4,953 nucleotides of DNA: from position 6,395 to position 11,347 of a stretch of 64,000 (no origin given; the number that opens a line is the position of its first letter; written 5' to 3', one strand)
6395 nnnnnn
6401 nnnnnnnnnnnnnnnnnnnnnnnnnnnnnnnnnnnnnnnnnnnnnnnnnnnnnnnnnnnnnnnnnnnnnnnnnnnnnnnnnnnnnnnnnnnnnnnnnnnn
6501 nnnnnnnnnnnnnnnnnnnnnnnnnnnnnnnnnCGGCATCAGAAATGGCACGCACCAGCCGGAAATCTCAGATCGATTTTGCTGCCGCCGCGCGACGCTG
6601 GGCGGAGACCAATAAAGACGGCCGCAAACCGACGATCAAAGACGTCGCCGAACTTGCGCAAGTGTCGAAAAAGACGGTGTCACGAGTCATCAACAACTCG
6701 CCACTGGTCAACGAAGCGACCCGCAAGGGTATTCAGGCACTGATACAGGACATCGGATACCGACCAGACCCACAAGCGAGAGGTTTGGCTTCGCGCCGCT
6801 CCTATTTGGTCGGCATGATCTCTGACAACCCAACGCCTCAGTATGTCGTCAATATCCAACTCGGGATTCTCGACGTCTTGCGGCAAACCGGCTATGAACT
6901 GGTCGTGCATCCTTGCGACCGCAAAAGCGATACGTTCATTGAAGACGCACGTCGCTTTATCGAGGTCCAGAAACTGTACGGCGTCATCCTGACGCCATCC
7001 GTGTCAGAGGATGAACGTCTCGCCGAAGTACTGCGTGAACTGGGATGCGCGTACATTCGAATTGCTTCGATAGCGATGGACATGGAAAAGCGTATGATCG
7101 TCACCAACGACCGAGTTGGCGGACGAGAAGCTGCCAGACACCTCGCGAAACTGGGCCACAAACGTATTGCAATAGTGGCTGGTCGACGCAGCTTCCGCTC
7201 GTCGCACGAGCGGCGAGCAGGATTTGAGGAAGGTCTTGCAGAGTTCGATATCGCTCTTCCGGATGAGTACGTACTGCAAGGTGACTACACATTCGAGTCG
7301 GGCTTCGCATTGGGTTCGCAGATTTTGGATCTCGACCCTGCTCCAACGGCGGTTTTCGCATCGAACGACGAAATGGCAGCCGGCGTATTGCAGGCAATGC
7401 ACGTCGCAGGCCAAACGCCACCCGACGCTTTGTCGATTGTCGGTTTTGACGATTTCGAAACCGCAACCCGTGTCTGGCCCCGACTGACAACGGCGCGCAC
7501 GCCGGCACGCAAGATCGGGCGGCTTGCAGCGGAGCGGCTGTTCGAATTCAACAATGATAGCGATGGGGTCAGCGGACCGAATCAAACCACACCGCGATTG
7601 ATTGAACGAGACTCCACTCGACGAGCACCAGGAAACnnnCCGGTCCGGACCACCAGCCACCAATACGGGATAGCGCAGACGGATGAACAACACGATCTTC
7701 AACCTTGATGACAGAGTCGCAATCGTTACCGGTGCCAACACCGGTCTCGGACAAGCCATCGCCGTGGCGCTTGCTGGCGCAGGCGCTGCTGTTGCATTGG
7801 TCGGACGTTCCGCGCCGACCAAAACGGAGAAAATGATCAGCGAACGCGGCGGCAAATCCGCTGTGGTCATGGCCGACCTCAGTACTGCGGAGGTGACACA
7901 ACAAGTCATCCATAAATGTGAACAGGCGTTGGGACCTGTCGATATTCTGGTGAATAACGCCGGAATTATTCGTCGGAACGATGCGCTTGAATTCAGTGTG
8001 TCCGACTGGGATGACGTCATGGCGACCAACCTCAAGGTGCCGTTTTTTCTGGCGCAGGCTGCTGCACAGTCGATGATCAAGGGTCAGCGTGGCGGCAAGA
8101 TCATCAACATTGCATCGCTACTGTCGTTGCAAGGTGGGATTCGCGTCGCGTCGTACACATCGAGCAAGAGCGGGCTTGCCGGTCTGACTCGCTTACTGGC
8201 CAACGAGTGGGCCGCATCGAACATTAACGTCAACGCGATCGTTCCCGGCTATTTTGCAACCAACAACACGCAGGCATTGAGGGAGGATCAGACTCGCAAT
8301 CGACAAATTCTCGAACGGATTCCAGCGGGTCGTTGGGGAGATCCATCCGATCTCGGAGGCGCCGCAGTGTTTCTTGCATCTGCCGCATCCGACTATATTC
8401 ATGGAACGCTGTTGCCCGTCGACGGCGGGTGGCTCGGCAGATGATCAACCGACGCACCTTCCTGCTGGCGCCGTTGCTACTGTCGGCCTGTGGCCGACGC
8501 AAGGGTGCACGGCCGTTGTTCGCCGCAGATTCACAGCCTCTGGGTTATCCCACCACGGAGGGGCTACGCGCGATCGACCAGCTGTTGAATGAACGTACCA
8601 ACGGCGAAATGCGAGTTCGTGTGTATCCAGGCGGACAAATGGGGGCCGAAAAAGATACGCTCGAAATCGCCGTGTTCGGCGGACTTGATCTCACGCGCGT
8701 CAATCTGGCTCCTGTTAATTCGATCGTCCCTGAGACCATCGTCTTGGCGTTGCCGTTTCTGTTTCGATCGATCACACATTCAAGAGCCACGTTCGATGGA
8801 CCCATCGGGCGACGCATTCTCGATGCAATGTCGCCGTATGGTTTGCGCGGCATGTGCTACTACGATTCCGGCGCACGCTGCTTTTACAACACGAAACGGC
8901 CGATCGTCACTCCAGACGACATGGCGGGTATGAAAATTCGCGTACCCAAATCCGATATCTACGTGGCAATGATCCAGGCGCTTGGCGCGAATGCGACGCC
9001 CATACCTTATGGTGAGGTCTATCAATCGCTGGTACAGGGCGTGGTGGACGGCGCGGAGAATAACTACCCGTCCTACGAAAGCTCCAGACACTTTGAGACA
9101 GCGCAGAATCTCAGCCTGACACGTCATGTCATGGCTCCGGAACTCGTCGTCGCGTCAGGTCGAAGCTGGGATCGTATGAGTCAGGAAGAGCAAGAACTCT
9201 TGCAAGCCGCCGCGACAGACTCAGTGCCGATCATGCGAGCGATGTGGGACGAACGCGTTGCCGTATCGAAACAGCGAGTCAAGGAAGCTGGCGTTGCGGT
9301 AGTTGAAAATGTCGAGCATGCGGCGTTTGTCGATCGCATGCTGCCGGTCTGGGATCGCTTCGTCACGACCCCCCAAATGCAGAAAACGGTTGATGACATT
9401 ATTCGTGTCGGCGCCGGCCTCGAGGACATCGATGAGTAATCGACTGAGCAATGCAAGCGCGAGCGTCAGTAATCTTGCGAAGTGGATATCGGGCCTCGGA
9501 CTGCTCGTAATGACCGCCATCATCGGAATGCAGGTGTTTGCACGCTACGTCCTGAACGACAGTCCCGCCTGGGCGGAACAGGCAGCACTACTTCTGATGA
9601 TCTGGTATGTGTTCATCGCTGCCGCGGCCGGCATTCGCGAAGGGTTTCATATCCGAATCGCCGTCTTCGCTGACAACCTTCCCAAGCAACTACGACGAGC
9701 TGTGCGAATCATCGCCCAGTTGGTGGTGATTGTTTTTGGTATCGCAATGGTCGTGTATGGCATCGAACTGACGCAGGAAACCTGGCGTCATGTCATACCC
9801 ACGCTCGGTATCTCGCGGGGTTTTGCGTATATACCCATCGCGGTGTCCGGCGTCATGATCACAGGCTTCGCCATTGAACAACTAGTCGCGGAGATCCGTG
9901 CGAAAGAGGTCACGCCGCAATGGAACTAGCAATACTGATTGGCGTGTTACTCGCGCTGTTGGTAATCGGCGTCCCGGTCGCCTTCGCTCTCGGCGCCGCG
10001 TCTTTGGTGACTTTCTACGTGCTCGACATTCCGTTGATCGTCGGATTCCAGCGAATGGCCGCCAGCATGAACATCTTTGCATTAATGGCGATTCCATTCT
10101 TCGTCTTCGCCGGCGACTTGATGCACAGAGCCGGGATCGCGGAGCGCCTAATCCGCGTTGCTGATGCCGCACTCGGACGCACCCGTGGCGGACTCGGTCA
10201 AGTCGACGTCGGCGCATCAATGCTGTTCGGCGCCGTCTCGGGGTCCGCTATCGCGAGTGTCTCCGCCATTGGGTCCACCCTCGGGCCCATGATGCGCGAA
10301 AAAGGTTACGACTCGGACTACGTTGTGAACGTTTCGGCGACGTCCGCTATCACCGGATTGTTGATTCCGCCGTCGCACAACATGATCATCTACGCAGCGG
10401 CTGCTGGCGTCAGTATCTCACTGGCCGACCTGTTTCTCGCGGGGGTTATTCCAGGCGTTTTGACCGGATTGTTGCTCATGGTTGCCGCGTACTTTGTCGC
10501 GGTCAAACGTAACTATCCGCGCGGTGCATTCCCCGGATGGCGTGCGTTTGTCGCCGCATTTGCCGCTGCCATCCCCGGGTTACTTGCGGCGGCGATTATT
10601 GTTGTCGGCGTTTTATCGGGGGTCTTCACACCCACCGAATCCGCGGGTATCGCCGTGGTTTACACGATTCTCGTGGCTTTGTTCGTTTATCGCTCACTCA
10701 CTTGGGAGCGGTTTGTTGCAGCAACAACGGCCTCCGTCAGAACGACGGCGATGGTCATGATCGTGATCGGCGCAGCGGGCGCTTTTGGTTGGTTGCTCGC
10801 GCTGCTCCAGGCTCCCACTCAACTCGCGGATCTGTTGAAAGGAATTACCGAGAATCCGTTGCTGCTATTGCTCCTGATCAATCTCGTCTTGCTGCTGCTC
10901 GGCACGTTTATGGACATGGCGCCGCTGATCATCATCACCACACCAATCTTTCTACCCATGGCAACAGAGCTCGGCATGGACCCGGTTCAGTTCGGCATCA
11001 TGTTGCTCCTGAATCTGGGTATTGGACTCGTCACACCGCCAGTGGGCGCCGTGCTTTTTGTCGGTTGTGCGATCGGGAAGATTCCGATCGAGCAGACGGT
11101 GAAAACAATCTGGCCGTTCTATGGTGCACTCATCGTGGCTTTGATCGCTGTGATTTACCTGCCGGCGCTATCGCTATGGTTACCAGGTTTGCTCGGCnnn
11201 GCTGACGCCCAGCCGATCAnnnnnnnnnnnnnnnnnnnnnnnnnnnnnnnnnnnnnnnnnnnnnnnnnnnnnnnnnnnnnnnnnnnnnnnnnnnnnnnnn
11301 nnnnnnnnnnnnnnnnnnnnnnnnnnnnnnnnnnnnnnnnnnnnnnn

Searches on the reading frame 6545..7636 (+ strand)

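Call 12: search_protein_families(library=pfam, proteins=[window:6545-7636:+], max_evalue=0.00001)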
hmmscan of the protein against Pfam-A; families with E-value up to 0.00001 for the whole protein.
window:6545-7636:+ (364 aa): 4 families
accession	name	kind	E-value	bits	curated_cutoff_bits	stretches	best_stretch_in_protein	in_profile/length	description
PF13377.12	Peripla_BP_3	-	8.6e-32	111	26.5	1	197-358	1-167/167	Periplasmic binding protein-like domain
PF00532.27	Peripla_BP_1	-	3.4e-21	76.4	22.2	1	89-334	4-259/281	Periplasmic binding proteins and sugar binding domain of LacI family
PF00356.27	LacI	-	6.5e-17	61.5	27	1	30-75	1-46/46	Bacterial regulatory proteins, lacI family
PF13407.12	Peripla_BP_4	-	1e-08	35.5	35.1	1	186-306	100-221/258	Periplasmic binding protein domain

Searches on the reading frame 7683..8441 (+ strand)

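Call 12: search_protein_families(library=pfam, proteins=[window:7683-8441:+], max_evalue=0.00001)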
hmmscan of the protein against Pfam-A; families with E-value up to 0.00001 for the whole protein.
window:7683-8441:+ (253 aa): 3 families
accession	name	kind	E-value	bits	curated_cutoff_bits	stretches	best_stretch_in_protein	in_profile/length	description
PF13561.12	adh_short_C2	-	1.7e-54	185.3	27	1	17-250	1-235/236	Enoyl-(Acyl carrier protein) reductase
PF00106.31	adh_short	-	8.3e-53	179.2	26.6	1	11-203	1-194/195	short chain dehydrogenase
PF08659.16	KR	-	1.5e-11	45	22.6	1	14-171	4-162/180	KR domain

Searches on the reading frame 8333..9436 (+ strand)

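Call 12: search_protein_families(library=pfam, proteins=[window:8333-9436:+], max_evalue=0.00001)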
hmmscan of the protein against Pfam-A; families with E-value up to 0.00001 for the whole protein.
window:8333-9436:+ (368 aa): 1 family
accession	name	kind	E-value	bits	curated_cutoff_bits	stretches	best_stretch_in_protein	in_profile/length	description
PF03480.18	DctP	-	9.9e-74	248.7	23.4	1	69-343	6-282/286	Bacterial extracellular solute-binding protein, family 7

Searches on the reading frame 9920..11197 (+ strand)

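Call 12: search_protein_families(library=pfam, proteins=[window:9920-11197:+], max_evalue=0.00001)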
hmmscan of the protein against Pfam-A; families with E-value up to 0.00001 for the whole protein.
window:9920-11197:+ (426 aa): 1 family
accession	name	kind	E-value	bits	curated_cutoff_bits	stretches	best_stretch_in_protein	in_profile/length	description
PF06808.19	DctM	-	1.1e-115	387.2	23.8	1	7-417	1-413/413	Tripartite ATP-independent periplasmic transporter, DctM component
